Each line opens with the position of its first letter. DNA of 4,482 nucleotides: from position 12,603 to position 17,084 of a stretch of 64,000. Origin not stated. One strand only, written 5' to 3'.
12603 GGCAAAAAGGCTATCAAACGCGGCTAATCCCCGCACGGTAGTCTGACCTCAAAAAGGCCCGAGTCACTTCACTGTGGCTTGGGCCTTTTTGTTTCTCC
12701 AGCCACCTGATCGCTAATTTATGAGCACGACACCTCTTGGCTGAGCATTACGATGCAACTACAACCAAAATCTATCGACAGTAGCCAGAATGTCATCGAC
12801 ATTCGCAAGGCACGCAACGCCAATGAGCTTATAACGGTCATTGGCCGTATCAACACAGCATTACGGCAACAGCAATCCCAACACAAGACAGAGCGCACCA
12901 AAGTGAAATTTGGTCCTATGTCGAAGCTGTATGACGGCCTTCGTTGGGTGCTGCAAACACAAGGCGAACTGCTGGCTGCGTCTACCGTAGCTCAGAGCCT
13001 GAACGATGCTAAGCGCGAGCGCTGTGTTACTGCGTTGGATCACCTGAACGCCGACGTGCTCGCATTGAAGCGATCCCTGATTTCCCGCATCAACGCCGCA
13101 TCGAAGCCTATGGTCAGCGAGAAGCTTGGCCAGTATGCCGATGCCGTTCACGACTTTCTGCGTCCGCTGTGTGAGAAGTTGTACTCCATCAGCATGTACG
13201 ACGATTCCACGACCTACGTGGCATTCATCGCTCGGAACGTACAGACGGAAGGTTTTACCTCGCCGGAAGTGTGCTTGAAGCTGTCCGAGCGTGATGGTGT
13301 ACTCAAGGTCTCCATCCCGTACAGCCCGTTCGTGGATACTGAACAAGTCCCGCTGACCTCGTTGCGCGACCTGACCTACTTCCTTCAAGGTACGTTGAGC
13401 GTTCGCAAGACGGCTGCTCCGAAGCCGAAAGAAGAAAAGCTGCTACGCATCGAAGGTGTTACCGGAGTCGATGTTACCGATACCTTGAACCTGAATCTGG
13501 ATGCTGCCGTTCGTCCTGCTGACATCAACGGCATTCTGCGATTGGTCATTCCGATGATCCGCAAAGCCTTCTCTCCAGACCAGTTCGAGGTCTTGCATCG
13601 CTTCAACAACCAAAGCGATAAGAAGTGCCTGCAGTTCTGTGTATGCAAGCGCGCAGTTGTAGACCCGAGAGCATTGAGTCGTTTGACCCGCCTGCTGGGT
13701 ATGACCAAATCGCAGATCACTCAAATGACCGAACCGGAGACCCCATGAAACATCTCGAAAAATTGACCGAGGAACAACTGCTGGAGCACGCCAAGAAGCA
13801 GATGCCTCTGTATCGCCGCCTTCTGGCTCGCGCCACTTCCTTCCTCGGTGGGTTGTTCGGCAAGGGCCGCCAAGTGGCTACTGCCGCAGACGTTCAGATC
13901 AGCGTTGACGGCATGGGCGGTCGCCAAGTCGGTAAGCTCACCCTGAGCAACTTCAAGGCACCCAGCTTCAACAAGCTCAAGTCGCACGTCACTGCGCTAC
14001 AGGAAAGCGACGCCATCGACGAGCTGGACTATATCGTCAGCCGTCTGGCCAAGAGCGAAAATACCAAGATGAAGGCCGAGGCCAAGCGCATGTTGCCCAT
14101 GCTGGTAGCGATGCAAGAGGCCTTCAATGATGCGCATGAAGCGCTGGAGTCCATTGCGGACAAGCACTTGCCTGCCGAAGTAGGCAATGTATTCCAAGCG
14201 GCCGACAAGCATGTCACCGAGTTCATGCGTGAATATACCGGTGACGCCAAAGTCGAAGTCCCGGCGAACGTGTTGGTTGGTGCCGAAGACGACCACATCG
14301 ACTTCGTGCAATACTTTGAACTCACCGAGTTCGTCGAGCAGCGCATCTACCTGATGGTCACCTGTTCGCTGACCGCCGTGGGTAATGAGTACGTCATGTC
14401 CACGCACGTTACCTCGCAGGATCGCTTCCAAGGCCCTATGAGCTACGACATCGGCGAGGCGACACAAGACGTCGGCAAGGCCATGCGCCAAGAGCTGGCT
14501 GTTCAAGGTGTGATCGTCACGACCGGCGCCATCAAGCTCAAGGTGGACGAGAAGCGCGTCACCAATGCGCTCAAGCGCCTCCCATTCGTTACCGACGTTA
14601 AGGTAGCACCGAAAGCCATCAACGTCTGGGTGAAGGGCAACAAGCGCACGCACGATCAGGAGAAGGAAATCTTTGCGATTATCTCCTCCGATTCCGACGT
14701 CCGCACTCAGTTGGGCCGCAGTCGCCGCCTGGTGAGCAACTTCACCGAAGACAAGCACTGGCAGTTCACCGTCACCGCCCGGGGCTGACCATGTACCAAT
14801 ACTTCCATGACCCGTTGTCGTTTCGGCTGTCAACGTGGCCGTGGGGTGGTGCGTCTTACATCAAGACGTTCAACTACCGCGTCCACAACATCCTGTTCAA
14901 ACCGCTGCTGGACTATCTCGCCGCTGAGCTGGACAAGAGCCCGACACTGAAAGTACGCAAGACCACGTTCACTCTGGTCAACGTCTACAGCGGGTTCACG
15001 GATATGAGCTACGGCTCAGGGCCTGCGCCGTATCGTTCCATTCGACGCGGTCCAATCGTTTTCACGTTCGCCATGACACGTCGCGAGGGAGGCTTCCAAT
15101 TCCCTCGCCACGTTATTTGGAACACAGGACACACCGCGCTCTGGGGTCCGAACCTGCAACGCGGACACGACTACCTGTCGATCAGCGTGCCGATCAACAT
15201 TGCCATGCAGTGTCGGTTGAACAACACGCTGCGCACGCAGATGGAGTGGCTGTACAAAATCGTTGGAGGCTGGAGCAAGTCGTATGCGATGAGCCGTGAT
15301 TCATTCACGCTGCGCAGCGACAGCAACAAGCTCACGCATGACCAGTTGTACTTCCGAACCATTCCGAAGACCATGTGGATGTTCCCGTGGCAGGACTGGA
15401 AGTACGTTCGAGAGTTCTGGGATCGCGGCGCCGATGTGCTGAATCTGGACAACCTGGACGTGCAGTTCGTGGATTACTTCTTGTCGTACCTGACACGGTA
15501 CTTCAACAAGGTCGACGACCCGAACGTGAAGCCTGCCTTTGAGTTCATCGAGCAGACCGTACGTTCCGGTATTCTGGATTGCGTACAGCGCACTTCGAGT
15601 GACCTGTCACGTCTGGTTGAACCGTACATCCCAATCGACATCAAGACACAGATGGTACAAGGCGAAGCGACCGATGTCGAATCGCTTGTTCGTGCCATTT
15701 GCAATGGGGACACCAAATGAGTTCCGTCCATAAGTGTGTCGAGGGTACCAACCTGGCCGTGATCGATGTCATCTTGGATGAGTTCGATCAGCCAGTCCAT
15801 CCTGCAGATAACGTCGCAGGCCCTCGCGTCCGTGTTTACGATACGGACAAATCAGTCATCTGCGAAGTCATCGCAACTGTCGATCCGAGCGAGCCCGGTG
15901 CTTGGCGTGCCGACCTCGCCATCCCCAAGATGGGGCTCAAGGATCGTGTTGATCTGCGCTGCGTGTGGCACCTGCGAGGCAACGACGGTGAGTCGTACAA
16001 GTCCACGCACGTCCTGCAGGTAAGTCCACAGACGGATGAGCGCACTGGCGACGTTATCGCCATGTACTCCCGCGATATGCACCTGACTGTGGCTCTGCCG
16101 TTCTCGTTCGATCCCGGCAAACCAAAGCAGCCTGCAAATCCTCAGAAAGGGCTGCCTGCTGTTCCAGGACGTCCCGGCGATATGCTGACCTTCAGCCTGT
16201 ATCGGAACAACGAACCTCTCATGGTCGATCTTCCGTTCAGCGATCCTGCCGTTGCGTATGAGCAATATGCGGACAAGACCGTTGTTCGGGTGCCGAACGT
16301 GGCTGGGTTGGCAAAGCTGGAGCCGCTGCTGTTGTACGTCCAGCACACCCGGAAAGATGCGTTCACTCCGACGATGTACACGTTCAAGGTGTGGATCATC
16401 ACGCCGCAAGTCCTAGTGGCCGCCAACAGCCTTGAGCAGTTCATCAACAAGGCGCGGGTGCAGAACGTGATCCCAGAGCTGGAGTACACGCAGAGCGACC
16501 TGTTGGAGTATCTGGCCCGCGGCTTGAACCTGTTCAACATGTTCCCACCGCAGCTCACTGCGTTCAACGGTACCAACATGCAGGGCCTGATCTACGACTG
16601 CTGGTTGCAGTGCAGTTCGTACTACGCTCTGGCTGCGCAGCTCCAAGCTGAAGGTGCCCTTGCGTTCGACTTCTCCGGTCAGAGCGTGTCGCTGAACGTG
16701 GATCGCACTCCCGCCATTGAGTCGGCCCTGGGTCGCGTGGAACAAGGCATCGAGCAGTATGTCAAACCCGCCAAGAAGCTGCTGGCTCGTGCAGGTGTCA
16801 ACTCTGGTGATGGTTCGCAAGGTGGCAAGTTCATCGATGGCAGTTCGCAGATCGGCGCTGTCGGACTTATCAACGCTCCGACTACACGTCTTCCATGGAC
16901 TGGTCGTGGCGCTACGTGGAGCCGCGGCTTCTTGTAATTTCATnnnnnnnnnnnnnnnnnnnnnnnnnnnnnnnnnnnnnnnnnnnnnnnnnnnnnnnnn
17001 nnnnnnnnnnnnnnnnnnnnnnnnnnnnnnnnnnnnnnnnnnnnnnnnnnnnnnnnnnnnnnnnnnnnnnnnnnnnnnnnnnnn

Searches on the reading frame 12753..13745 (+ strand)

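Call 26: search_protein_families(library=phrogs, proteins=[window:12753-13745:+], max_evalue=0.00001)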
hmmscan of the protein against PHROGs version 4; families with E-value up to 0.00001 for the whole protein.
window:12753-13745:+ (331 aa): 1 family
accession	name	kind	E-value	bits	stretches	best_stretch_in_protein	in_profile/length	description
phrog_30603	-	unknown function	1.6e-156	521.1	1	47-331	11-298/298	-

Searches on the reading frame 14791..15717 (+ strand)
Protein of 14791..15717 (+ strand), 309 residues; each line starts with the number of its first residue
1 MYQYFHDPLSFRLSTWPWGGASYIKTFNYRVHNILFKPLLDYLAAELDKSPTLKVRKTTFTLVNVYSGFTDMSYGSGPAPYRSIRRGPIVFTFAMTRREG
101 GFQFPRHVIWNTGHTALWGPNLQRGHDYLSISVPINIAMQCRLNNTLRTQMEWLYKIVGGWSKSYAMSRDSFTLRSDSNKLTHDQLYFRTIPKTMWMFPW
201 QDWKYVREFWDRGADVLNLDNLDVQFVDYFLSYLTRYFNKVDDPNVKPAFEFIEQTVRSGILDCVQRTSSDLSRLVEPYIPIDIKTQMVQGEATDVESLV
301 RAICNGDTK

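Call 57: search_protein_families(library=phrogs, proteins=[window:14791-15717:+], max_evalue=0.00001)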
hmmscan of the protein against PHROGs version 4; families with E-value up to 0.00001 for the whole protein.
window:14791-15717:+ (309 aa): 2 families
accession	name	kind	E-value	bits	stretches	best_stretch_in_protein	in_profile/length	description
phrog_34639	-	unknown function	5.2e-186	617.8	1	1-309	1-310/310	-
phrog_33724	-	unknown function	3.9e-15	56.8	1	56-236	54-237/368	-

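Call 59: search_dna_similar(query=window:14791-15717:+, collection=phages, mode=protein, max_rows=12)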
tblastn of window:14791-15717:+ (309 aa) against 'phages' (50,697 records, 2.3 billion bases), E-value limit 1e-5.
Records with a match: 35; places in all: 35; records where one place covers at least 80% of the query: 7.
Best place of each record, by identity: <60% 35.
By first word of the organism name: Erwinia 22; Dickeya 8; Pseudomonas 3; Yersinia 1; Phage 1.
By host as written in the record: Erwinia amylovora 20; Dickeya solani MK10 6; Pseudomonas putida var. Manila 2; Dickeya solani 2; Erwinia amylovora 1/79 2; Pseudomonas sp. 1; Yersinia enterocolitica serotype O:9 1; - 1.
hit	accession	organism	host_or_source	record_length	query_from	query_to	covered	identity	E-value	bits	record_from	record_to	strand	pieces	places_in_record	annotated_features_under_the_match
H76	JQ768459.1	Pseudomonas phage Lu11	Pseudomonas putida var. Manila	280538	4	306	98%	32.9%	7e-42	160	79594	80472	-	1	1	hypothetical protein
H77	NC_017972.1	Pseudomonas phage Lu11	Pseudomonas putida var. Manila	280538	4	306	98%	32.9%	7e-42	160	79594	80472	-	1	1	hypothetical protein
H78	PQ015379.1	Pseudomonas phage HRDY3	Pseudomonas sp.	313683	1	306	99%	30.5%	4e-40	154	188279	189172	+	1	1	hypothetical protein (x2)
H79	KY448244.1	Erwinia phage vB_EamM_Yoloswag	Erwinia amylovora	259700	29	306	90%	23.5%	6e-8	60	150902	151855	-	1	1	hypothetical protein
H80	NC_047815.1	Erwinia phage vB_EamM_Yoloswag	Erwinia amylovora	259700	29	306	90%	23.5%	6e-8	60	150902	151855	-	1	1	hypothetical protein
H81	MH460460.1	Dickeya phage vB_DsoM_JA13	Dickeya solani MK10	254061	35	257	72%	29.0%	7e-11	69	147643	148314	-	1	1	hypothetical protein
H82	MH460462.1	Dickeya phage vB_DsoM_JA33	Dickeya solani MK10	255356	35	257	72%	29.0%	7e-11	69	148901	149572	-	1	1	hypothetical protein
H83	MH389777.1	Dickeya phage vB_DsoM_JA11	Dickeya solani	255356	35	257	72%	29.0%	7e-11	69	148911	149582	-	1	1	hypothetical protein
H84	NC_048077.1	Dickeya phage vB_DsoM_JA11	Dickeya solani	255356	35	257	72%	29.0%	7e-11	69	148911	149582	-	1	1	hypothetical protein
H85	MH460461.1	Dickeya phage vB_DsoM_JA29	Dickeya solani MK10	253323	35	273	77%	26.3%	8e-10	66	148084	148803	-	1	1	hypothetical protein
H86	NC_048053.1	Dickeya phage vB_DsoM_JA29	Dickeya solani MK10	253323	35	273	77%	26.3%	8e-10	66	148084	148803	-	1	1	hypothetical protein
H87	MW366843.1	Erwinia phage pEa_SNUABM_5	Erwinia amylovora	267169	24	273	81%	25.0%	4e-7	57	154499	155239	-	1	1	hypothetical protein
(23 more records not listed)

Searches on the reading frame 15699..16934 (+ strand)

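Call 57: search_protein_families(library=phrogs, proteins=[window:15699-16934:+], max_evalue=0.00001)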
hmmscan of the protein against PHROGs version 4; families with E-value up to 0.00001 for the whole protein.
window:15699-16934:+ (412 aa): 1 family
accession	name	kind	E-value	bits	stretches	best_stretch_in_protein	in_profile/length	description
phrog_17327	-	connector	6.1e-202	671.9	1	11-412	1-402/405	head-tail connector protein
